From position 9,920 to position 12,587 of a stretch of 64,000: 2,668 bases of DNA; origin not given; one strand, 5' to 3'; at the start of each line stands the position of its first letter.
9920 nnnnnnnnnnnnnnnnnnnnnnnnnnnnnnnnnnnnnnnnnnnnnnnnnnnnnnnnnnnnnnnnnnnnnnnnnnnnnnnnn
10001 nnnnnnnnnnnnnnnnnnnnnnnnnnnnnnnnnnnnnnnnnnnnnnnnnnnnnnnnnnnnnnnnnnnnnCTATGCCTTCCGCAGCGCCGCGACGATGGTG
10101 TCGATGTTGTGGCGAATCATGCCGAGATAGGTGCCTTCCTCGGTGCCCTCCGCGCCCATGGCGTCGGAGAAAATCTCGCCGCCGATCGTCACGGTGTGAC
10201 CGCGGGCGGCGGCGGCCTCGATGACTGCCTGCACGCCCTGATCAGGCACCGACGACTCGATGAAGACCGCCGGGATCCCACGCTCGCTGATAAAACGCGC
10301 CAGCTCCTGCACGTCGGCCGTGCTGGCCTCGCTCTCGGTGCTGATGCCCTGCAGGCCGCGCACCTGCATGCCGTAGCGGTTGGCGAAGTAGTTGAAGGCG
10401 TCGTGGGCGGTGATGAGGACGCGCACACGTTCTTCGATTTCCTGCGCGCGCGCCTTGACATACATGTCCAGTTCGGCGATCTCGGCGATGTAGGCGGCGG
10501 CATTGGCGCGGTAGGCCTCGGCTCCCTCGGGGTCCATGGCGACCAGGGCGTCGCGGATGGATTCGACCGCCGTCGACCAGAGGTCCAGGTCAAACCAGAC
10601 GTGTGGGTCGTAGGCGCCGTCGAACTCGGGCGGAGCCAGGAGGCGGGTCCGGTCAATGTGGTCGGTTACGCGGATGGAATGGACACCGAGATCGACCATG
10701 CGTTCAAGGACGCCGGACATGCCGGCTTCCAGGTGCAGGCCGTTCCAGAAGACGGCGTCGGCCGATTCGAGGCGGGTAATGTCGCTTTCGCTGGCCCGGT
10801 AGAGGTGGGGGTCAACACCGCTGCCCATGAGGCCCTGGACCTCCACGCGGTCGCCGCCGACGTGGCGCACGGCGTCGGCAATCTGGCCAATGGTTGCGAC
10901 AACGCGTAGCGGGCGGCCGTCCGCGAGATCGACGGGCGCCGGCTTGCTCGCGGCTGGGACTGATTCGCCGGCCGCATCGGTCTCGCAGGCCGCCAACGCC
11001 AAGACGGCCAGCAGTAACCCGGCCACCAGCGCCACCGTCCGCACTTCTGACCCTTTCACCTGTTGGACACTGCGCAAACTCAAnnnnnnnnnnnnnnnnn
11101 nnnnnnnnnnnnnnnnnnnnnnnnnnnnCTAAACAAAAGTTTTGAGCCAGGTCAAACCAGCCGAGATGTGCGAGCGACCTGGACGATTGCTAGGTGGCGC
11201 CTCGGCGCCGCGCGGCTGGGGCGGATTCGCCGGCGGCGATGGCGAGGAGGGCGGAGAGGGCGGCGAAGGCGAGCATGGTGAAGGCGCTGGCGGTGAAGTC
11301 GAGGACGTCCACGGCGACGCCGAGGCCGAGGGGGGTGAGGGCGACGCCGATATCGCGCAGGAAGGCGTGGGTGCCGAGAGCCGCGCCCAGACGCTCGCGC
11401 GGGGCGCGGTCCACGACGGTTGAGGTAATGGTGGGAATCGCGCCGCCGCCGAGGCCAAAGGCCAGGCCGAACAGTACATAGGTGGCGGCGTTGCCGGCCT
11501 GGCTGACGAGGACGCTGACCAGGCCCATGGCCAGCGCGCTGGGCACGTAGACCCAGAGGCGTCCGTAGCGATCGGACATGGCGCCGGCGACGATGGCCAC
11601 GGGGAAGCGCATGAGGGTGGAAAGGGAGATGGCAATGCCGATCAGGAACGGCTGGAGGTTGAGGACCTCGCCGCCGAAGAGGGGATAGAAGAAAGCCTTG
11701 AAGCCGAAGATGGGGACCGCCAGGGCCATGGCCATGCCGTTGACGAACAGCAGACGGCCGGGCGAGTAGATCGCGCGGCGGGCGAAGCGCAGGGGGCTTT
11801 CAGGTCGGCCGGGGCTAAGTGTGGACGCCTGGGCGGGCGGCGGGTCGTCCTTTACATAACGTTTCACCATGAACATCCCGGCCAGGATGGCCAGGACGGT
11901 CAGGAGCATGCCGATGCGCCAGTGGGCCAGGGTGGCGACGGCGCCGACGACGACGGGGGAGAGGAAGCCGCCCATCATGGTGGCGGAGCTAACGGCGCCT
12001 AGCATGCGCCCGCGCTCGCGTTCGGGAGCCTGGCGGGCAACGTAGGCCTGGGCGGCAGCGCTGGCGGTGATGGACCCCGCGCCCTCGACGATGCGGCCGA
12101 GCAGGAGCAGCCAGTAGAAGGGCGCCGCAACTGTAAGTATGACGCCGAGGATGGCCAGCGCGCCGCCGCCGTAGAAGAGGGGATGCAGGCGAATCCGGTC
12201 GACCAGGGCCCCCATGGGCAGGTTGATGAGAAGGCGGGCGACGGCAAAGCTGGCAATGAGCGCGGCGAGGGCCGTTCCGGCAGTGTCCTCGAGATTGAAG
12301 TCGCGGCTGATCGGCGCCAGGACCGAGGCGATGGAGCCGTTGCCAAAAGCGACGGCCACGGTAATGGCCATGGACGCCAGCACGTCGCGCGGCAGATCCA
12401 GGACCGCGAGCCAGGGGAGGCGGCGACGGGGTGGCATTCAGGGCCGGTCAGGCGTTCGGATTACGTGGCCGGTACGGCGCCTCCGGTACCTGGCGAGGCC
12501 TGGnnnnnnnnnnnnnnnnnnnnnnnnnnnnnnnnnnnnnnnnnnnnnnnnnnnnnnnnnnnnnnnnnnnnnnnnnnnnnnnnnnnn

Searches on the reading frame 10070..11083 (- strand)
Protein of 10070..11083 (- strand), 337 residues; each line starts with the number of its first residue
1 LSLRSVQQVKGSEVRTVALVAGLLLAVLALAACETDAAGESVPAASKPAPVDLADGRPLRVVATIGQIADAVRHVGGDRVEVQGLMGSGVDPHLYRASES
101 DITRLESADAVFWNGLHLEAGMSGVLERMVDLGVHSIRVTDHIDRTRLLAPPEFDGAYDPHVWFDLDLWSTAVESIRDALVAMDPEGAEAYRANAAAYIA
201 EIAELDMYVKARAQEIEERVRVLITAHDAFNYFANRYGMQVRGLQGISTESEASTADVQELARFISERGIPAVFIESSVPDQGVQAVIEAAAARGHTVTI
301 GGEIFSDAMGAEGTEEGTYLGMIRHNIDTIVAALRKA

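Call 3: search_protein_families(library=pfam, proteins=[window:10070-11083:-], max_evalue=1)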
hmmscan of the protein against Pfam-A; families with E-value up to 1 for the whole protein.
window:10070-11083:- (337 aa): 3 families
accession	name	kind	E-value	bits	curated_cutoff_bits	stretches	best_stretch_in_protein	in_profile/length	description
PF01297.22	ZnuA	-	9.9e-81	271.5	29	1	61-333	1-263/263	Zinc-uptake complex component A periplasmic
PF06066.16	SepZ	-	0.067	13.9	27.3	1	7-48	32-73/99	SepZ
PF02811.25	PHP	-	0.22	12.3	26.4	0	253-306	12-65/164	PHP domain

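Call 60: search_solved_structures(query=window:10070-11083:-, max_evalue=1e-10, show_alignments=2)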
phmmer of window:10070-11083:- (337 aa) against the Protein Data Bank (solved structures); distinct sequences matched with E-value up to 1e-10: 52.
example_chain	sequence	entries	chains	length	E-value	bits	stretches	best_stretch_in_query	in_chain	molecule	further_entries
1toa_A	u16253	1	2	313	2.9e-85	289.7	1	53-335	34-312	PROTEIN (PERIPLASMIC BINDING PROTEIN TROA)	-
1k0f_A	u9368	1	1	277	1.1e-83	284.4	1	56-335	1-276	Periplasmic zinc-binding protein troA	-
5hx7_A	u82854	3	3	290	6.6e-46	160.4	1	55-334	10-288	Manganese-binding lipoprotein MntA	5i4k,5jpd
3mfq_A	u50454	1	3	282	5.9e-45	157.3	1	60-333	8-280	High-affinity zinc uptake system protein znuA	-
5kzj_A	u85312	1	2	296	5.1e-44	154.2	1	53-335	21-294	Periplasmic solute binding protein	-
4utp_A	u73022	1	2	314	8.9e-40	140.2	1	49-336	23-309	MANGANESE ABC TRANSPORTER SUBSTRATE-BINDING LIPOPROTEIN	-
1psz_A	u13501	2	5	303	1.3e-39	139.7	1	50-335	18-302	PROTEIN (SURFACE ANTIGEN PSAA) | MANGANESE ABC TRANSPORTER SUBSTRATE-BINDING LIPOPROTEIN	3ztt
5w56_A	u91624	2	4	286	2e-39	139.1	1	57-335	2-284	Periplasmic solute binding protein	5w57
4uto_A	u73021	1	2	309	6.1e-39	137.5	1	49-335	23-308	MANGANESE ABC TRANSPORTER SUBSTRATE-BINDING LIPOPROTEIN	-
3zk7_A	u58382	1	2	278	7.9e-38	133.8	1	59-335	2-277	MANGANESE ABC TRANSPORTER SUBSTRATE-BINDING LIPOPROTEIN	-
3zk8_A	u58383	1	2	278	7.9e-38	133.8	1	59-335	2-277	MANGANESE ABC TRANSPORTER SUBSTRATE-BINDING LIPOPROTEIN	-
3zk9_A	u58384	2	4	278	3.9e-37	131.6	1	59-335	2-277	MANGANESE ABC TRANSPORTER SUBSTRATE-BINDING LIPOPROTEIN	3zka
4irm_A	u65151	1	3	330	5e-37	131.2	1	21-330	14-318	Mn transporter; MntC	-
8svc_A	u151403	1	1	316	9.2e-37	130.3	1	45-335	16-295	Metal ABC transporter substrate-binding protein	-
8yj8_A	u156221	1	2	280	1.8e-36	129.4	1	58-335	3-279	Iron ABC transporter substrate-binding lipoprotein MtsA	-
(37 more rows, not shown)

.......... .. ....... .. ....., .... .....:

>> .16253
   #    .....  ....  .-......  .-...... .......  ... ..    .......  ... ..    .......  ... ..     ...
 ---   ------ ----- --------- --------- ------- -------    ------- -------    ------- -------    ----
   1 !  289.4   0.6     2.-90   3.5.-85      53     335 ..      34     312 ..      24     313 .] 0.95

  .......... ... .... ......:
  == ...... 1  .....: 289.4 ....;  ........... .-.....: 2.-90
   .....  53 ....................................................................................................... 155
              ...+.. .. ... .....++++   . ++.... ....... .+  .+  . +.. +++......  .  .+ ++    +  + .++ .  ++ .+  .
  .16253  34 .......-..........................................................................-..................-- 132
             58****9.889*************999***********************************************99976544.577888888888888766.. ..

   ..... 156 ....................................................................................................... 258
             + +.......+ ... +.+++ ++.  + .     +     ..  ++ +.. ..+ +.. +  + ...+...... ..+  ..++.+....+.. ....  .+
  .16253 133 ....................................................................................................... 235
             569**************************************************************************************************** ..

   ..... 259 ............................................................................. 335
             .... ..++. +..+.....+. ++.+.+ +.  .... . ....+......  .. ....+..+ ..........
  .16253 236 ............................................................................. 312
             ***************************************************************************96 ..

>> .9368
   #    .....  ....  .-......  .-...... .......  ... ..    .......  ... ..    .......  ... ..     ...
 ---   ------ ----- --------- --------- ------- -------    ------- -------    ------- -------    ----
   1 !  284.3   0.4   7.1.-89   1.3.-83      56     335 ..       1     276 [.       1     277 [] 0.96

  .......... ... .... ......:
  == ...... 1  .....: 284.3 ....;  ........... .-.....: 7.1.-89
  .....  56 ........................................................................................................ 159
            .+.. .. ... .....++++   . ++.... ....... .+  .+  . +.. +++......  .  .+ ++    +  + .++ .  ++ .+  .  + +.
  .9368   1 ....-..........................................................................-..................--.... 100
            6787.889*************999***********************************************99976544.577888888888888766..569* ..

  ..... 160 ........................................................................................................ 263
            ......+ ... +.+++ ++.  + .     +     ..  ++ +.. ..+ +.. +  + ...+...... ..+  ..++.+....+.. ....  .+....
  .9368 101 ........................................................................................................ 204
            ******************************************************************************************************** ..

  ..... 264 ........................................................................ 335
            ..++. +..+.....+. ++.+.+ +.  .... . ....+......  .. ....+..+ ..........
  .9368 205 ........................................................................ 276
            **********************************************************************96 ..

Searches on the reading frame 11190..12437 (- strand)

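Call 90: search_protein_families(library=pfam, proteins=[window:11190-12437:-], max_evalue=0.001)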
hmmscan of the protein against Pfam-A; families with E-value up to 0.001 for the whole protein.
window:11190-12437:- (415 aa): 2 families
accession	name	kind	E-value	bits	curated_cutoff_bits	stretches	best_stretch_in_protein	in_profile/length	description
PF07690.21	MFS_1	-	1.7e-52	178.9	33.4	2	25-369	4-347/347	Major Facilitator Superfamily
PF00083.30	Sugar_tr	-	2.3e-08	33.8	22.3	1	49-186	34-184/452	Sugar (and other) transporter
